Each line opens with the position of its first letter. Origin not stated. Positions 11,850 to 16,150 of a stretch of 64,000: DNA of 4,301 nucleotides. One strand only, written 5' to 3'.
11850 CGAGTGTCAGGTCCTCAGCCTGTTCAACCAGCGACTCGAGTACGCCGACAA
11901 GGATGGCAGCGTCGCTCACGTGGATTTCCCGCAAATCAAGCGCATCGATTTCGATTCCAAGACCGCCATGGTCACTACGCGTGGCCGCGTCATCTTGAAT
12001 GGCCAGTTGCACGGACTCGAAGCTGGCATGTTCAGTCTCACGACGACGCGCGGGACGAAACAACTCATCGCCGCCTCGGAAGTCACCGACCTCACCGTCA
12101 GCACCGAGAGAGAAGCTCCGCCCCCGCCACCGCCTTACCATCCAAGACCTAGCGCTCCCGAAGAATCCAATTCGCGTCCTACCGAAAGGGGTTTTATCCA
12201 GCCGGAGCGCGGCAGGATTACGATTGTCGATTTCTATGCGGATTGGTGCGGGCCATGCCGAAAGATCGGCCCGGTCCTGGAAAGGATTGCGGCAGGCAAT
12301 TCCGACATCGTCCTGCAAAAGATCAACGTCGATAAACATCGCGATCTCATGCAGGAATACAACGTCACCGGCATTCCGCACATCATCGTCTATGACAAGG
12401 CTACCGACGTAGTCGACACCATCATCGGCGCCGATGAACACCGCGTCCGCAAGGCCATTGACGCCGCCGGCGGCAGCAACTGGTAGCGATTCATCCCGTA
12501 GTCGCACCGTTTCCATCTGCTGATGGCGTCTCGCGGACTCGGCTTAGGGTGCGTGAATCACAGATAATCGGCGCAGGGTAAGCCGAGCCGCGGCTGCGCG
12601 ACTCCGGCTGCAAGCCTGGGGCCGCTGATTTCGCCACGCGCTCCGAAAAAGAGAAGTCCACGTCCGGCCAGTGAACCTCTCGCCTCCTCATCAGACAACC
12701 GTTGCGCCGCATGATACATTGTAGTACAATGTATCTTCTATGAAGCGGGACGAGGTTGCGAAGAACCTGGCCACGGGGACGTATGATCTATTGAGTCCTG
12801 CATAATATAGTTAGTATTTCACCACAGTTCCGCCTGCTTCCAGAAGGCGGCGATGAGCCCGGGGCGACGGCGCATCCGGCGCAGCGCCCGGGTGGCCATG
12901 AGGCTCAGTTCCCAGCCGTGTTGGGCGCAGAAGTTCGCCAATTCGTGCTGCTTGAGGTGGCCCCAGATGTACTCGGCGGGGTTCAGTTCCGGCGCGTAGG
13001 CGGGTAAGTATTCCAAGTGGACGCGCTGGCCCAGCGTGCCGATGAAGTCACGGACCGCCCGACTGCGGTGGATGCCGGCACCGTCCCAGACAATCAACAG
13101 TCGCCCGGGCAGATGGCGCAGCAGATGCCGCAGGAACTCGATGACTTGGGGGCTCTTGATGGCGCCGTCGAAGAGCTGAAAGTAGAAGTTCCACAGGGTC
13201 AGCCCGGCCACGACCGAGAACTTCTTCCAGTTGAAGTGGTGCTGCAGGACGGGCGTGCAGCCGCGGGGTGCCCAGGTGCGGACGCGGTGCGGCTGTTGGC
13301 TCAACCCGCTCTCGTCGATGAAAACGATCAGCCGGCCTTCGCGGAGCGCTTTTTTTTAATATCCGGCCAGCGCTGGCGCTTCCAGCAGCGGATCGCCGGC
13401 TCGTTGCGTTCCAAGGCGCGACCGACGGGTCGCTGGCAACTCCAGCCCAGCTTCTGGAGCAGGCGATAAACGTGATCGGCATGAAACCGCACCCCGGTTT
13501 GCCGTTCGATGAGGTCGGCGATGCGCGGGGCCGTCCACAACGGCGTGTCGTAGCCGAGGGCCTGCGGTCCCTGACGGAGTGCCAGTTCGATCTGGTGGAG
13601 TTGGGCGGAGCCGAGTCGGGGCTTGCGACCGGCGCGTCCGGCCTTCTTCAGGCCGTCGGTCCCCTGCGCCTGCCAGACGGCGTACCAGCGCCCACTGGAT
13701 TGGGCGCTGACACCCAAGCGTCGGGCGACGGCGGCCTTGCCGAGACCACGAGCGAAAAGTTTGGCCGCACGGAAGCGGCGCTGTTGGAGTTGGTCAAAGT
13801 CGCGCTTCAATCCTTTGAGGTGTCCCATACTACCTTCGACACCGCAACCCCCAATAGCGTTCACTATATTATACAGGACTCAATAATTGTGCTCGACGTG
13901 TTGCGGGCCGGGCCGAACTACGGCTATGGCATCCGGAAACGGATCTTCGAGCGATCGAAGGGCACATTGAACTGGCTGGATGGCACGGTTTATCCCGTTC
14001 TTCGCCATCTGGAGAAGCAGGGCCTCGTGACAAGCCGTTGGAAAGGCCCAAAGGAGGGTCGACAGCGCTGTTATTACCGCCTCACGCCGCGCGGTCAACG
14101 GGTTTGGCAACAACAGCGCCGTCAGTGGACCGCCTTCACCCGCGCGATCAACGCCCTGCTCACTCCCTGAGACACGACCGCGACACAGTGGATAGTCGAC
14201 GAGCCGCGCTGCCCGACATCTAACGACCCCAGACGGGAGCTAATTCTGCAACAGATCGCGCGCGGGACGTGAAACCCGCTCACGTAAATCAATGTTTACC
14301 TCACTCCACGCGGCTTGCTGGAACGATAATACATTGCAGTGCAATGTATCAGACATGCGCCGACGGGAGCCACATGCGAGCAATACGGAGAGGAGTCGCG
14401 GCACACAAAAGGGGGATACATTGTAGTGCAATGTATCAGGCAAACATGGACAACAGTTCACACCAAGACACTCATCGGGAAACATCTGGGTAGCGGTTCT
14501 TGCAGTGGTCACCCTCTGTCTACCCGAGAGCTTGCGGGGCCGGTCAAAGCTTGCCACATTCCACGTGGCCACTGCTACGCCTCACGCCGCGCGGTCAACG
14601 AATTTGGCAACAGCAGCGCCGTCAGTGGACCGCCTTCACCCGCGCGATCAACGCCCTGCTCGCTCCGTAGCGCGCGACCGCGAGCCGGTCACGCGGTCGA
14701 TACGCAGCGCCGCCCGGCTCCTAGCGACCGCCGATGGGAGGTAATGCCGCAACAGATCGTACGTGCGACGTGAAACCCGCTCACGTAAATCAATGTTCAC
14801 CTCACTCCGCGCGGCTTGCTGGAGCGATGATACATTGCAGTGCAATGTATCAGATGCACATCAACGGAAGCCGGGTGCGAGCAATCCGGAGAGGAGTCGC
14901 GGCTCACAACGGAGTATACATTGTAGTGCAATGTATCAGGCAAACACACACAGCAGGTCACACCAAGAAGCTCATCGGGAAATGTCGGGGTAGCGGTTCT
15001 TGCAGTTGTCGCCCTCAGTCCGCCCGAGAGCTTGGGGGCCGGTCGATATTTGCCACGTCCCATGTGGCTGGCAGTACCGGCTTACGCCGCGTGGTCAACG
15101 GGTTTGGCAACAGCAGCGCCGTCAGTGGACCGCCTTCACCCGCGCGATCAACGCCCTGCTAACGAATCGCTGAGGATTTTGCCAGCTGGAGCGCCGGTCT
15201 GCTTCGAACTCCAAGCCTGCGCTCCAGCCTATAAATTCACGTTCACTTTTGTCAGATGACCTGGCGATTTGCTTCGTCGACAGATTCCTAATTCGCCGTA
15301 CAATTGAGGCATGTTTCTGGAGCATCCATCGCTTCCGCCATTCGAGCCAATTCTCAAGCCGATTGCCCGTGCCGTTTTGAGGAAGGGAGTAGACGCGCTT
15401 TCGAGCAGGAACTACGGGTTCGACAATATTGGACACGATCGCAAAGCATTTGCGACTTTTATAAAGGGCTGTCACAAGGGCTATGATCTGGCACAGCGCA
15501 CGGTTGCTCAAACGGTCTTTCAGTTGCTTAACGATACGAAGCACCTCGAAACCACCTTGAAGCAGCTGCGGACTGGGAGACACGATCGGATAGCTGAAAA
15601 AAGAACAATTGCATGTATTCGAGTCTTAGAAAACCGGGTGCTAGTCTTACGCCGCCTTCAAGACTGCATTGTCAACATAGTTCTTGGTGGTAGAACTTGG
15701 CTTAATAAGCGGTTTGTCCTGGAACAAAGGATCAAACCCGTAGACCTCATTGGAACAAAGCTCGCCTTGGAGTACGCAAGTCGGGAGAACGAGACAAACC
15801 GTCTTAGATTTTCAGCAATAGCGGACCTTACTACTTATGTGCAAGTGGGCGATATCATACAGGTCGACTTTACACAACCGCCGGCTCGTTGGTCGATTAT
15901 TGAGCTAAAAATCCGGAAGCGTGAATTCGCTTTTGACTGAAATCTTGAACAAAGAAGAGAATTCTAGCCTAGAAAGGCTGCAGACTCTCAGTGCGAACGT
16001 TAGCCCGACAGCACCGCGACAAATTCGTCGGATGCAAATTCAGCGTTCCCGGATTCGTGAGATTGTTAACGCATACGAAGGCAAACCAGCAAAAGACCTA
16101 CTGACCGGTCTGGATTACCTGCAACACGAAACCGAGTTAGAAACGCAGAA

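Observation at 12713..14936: Five-copy 21-bp palindrome with compensatory changes: one over the padR promoter, four as spaced pairs downstream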

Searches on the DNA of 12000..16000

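Call 6: search_rna_families(source=window, start=12000, end=16000, threshold=evalue, max_evalue=1)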
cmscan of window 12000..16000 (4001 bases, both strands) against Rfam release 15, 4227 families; matches with E-value up to 1: 0.
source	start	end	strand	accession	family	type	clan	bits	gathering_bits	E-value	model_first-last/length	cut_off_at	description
